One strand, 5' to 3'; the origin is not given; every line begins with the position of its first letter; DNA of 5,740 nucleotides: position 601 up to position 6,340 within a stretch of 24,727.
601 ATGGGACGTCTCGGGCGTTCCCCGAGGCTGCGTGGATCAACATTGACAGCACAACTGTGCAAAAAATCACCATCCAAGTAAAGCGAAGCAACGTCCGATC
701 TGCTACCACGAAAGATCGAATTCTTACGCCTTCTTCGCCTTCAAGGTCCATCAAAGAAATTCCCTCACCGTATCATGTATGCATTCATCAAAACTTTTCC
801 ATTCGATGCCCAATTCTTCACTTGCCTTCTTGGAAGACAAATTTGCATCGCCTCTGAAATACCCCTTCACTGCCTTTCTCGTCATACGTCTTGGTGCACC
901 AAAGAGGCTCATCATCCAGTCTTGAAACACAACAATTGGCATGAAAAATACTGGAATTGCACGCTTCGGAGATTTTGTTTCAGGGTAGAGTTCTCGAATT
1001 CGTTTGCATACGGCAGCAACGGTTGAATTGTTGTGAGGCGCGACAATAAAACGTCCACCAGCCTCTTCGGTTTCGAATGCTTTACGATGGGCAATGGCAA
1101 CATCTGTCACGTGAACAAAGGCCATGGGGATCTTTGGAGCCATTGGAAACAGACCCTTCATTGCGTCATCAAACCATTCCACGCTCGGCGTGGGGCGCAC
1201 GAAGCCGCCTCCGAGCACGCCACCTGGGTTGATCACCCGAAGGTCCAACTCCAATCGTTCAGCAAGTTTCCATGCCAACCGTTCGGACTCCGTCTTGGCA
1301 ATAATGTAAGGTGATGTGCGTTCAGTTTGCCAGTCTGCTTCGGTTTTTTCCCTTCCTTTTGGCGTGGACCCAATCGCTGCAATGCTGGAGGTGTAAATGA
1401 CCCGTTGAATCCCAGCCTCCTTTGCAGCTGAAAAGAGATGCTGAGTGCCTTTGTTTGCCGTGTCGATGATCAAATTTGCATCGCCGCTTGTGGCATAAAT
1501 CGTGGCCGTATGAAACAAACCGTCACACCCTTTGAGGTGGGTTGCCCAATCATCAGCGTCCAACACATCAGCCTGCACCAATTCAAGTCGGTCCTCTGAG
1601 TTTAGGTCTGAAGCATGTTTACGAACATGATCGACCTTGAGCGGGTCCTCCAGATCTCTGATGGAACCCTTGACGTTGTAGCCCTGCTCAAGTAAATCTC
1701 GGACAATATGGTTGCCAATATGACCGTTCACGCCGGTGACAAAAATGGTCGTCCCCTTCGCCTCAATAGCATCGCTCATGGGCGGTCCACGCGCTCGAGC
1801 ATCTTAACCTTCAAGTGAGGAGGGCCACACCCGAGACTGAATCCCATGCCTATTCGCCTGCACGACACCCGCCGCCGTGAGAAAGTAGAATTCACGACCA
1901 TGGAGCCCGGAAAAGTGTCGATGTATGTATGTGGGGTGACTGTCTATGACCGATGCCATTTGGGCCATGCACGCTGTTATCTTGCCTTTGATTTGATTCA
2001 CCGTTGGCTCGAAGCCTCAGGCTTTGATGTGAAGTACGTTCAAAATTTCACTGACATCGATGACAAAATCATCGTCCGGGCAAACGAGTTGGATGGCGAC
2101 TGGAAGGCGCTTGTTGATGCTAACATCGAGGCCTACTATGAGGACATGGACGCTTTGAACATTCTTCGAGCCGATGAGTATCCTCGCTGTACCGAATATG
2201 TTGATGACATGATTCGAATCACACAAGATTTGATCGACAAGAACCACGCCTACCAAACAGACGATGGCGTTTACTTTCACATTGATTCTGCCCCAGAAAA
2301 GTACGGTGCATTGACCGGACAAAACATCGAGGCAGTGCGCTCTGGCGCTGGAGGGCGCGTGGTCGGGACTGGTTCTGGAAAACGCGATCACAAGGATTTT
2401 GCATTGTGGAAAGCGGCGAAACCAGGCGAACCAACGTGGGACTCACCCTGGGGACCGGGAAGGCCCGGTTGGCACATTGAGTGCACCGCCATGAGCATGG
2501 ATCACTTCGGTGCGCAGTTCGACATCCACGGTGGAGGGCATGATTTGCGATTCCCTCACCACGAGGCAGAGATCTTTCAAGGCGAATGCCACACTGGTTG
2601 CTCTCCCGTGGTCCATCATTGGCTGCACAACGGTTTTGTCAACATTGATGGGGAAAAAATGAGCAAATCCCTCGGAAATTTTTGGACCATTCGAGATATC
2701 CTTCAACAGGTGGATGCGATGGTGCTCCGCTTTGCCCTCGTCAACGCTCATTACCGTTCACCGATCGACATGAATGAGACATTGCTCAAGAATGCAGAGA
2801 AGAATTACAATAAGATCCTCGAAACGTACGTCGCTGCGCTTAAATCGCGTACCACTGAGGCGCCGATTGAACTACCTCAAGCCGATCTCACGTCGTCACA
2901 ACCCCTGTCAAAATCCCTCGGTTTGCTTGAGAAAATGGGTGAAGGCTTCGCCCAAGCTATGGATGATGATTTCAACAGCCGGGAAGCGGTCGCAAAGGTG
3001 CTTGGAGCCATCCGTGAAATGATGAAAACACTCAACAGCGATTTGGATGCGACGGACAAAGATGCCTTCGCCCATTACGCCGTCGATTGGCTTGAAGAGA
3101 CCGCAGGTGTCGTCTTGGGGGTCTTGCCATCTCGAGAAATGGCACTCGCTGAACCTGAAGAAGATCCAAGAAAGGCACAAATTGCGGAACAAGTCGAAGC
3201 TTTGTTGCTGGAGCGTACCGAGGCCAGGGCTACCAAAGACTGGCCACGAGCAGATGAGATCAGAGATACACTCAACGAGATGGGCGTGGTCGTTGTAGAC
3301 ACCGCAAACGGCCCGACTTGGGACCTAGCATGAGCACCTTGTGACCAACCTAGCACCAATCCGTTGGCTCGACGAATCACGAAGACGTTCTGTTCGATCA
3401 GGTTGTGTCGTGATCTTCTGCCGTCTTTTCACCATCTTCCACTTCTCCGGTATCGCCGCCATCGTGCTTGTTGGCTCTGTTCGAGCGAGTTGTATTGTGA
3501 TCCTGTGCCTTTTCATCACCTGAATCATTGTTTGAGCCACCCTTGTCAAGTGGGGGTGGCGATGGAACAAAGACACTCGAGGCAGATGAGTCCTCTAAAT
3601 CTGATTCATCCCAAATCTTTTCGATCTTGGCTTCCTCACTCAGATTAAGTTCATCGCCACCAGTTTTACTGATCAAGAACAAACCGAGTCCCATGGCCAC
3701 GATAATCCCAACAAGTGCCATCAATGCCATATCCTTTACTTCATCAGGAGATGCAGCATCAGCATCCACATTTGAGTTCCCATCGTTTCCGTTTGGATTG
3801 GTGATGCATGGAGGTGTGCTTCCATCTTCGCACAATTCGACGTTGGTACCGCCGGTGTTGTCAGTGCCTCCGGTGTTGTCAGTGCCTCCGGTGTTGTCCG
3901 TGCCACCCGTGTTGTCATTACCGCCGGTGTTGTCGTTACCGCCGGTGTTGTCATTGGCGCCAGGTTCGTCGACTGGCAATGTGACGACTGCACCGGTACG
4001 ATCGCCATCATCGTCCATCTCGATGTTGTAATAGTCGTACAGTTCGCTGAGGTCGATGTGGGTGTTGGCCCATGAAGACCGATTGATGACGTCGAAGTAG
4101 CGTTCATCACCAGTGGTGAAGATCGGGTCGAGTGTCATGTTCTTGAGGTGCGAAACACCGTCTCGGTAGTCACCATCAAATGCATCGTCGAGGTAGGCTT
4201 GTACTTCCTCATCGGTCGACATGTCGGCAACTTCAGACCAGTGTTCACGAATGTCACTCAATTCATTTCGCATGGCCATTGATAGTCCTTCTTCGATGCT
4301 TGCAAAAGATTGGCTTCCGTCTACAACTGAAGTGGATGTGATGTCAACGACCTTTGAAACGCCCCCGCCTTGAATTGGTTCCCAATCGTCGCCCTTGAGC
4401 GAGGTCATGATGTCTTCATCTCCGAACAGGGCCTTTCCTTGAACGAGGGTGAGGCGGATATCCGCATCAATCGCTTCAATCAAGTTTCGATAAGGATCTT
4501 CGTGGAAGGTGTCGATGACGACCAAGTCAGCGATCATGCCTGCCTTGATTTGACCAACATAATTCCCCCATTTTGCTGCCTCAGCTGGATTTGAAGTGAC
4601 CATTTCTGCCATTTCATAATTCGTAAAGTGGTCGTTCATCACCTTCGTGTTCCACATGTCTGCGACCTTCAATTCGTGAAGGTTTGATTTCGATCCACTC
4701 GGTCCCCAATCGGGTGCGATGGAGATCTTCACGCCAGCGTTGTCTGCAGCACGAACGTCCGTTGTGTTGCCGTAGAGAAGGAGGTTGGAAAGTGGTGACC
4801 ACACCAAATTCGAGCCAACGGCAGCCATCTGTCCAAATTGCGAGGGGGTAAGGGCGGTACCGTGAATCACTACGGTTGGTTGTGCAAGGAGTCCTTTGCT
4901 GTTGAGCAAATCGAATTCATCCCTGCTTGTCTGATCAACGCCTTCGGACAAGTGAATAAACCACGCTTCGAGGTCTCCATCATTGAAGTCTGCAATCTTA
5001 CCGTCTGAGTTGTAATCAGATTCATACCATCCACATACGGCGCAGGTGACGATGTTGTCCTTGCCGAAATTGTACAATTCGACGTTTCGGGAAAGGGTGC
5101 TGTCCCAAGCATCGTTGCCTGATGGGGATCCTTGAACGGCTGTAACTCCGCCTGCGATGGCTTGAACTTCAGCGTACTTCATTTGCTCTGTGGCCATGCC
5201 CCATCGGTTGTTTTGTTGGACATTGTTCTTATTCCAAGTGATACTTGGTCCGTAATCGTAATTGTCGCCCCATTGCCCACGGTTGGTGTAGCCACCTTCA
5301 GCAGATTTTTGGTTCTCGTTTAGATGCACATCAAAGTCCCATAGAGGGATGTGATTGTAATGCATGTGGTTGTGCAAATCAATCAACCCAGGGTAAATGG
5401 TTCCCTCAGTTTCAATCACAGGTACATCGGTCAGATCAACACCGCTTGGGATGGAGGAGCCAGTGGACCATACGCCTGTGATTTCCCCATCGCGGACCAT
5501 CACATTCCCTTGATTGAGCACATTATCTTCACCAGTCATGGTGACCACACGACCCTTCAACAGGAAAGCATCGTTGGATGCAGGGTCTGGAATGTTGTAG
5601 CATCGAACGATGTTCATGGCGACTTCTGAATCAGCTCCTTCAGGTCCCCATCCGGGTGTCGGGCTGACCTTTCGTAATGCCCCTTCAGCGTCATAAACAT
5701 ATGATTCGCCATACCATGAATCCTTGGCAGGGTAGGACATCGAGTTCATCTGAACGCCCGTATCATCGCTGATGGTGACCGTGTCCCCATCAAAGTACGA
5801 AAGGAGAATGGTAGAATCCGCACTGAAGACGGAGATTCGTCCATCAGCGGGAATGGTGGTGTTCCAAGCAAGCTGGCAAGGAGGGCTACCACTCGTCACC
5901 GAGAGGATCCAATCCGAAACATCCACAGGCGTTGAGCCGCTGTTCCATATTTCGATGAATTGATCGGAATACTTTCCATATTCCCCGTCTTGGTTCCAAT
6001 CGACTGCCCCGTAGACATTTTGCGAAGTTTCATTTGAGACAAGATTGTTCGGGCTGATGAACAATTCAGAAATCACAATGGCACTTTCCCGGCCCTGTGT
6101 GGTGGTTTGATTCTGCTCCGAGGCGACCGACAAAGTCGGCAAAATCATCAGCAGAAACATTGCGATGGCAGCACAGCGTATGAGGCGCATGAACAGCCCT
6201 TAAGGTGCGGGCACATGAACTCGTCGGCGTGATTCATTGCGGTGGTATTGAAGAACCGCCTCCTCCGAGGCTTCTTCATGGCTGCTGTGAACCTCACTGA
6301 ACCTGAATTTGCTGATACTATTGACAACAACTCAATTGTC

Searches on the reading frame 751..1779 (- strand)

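Call 48: search_protein_families(library=pfam, proteins=[window:751-1779:-], max_evalue=0.001)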
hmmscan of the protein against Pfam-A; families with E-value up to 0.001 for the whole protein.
window:751-1779:- (342 aa): 7 families
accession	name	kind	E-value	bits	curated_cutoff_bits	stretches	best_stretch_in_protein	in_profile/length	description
PF01370.27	Epimerase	-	1.1e-24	87.6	20.9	1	12-241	1-234/240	NAD dependent epimerase/dehydratase family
PF13460.12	NAD_binding_10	-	4.4e-20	72.8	27.2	1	16-186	1-144/184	NAD(P)H-binding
PF01073.25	3Beta_HSD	-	2.1e-18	66.8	22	1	14-169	2-153/280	3-beta hydroxysteroid dehydrogenase/isomerase family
PF05368.20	NmrA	-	2.1e-14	54.2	27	1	10-133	3-108/298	NmrA-like family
PF16363.11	GDP_Man_Dehyd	-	3.1e-14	53.6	27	1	13-177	1-172/332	GDP-mannose 4,6 dehydratase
PF07993.18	NAD_binding_4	-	1.1e-10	41.5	20.1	1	14-205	1-218/258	Male sterility protein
PF02719.21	Polysacc_synt_2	-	4.1e-05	23.4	20.2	1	12-137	1-133/293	Polysaccharide biosynthesis protein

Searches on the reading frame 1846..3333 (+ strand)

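Call 48: search_protein_families(library=pfam, proteins=[window:1846-3333:+], max_evalue=0.001)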
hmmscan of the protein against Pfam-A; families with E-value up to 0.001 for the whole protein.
window:1846-3333:+ (495 aa): 6 families
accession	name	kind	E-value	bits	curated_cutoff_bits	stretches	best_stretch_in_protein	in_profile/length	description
PF01406.26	tRNA-synt_1e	-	6.8e-126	420.1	27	1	16-318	2-300/301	tRNA synthetases class I (C) catalytic domain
PF09334.17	tRNA-synt_1g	-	1.2e-12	47.8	20.1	2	256-333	312-387/391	tRNA synthetases class I (M)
PF23493.1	CysS_C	-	1.6e-10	41.4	23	1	446-489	4-47/51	Cysteinyl-tRNA ligase anticodon binding domain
PF09190.17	DALR_2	-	2.1e-07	31.8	22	1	368-427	2-56/57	DALR domain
PF00133.28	tRNA-synt_1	-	2.8e-07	30.1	22.7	1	226-308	330-412/414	tRNA synthetases class I (I, L, M and V)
PF01921.24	tRNA-synt_1f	-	6.1e-07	29.1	27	1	265-335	275-346/360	tRNA synthetases class I (K)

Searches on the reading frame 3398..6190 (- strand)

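Call 48: search_protein_families(library=pfam, proteins=[window:3398-6190:-], max_evalue=0.001)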
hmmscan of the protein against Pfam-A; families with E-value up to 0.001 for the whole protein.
window:3398-6190:- (930 aa): 3 families
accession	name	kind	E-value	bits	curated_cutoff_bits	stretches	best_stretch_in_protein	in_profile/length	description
PF01979.26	Amidohydro_1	-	4.6e-17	62.7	25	1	425-587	178-344/345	Amidohydrolase family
PF07969.17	Amidohydro_3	-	3.9e-13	50.1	29.7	1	440-587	309-470/472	Amidohydrolase family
PF00932.25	LTD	-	6.7e-07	30.1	34.3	1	71-153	22-107/109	Lamin Tail Domain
